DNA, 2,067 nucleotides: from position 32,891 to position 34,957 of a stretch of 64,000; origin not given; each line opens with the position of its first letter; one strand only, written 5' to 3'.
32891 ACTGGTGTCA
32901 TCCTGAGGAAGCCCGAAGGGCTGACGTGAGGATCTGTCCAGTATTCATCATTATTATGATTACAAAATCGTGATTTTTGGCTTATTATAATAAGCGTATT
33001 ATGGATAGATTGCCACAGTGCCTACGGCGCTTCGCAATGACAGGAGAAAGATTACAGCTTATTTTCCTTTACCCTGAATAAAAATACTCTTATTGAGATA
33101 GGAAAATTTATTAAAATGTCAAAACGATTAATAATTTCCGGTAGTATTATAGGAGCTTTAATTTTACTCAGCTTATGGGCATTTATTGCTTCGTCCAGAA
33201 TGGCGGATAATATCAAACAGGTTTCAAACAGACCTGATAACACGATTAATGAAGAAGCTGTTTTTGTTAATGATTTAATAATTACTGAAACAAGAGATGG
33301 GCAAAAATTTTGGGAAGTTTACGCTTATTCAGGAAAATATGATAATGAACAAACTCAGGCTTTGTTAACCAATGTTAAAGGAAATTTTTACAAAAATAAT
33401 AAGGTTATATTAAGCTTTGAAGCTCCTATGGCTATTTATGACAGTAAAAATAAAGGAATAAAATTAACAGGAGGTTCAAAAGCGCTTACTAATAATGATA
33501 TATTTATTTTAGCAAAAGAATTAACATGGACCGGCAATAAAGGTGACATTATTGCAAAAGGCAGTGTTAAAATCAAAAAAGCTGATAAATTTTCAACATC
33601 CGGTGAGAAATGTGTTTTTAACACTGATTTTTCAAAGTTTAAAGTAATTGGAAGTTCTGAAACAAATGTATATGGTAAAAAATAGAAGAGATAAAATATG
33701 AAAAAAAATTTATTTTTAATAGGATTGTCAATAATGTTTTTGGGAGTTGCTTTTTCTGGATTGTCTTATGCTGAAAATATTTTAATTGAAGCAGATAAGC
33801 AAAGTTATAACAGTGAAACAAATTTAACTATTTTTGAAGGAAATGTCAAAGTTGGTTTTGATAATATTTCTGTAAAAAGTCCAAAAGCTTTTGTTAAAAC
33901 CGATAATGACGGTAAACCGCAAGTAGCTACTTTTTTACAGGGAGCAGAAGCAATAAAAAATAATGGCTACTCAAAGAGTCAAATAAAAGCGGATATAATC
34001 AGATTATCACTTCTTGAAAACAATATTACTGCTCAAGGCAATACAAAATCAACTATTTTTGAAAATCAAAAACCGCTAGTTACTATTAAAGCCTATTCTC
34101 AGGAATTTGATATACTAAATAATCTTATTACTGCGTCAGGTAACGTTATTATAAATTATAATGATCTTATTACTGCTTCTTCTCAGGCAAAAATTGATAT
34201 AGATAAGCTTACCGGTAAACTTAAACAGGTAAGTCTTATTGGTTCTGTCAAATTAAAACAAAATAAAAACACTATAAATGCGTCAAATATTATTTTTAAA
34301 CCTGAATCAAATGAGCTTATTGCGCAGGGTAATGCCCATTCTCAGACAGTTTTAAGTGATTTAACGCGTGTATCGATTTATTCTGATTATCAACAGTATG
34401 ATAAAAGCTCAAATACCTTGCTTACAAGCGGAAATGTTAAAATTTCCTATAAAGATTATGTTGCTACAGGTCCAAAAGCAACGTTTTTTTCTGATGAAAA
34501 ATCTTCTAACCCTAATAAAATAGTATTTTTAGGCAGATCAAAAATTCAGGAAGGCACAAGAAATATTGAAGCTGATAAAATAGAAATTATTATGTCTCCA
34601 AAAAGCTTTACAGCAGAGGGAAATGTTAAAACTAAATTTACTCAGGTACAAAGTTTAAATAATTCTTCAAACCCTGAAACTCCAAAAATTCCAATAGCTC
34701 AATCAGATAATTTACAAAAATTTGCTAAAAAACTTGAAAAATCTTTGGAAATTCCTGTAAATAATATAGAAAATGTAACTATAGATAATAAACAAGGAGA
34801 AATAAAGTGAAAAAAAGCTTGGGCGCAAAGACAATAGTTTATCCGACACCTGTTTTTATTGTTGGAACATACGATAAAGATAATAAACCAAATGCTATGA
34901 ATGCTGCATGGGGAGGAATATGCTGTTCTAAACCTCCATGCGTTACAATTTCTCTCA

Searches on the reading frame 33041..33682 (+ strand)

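Call 52: search_protein_families(library=pfam, proteins=[window:33041-33682:+], max_evalue=0.00001)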
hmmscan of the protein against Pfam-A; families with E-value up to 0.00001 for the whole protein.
window:33041-33682:+ (214 aa): 1 family
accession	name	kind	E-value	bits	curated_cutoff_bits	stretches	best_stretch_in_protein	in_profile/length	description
PF06835.18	LptC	-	2.6e-07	30.9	21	1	40-206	4-170/175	Lipopolysaccharide-assembly, LptC-related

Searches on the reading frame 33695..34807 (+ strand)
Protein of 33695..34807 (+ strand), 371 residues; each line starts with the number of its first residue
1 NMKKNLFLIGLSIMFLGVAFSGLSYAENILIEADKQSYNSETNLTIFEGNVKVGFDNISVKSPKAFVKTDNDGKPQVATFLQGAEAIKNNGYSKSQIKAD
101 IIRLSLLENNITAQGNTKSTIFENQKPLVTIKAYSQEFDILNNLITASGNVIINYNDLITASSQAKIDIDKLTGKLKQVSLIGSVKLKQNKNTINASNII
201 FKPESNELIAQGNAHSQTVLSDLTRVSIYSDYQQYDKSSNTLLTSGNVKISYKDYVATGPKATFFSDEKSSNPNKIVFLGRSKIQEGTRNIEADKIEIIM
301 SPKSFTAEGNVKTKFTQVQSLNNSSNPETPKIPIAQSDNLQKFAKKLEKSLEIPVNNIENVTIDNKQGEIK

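Call 52: search_protein_families(library=pfam, proteins=[window:33695-34807:+], max_evalue=0.00001)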
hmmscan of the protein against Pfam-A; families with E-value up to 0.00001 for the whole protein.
window:33695-34807:+ (371 aa): 1 family
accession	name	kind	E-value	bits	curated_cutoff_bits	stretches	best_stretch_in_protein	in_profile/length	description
PF03968.19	LptD_N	-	5e-17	62.6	20.4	0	31-97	2-69/113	LptA/(LptD N-terminal domain) LPS transport protein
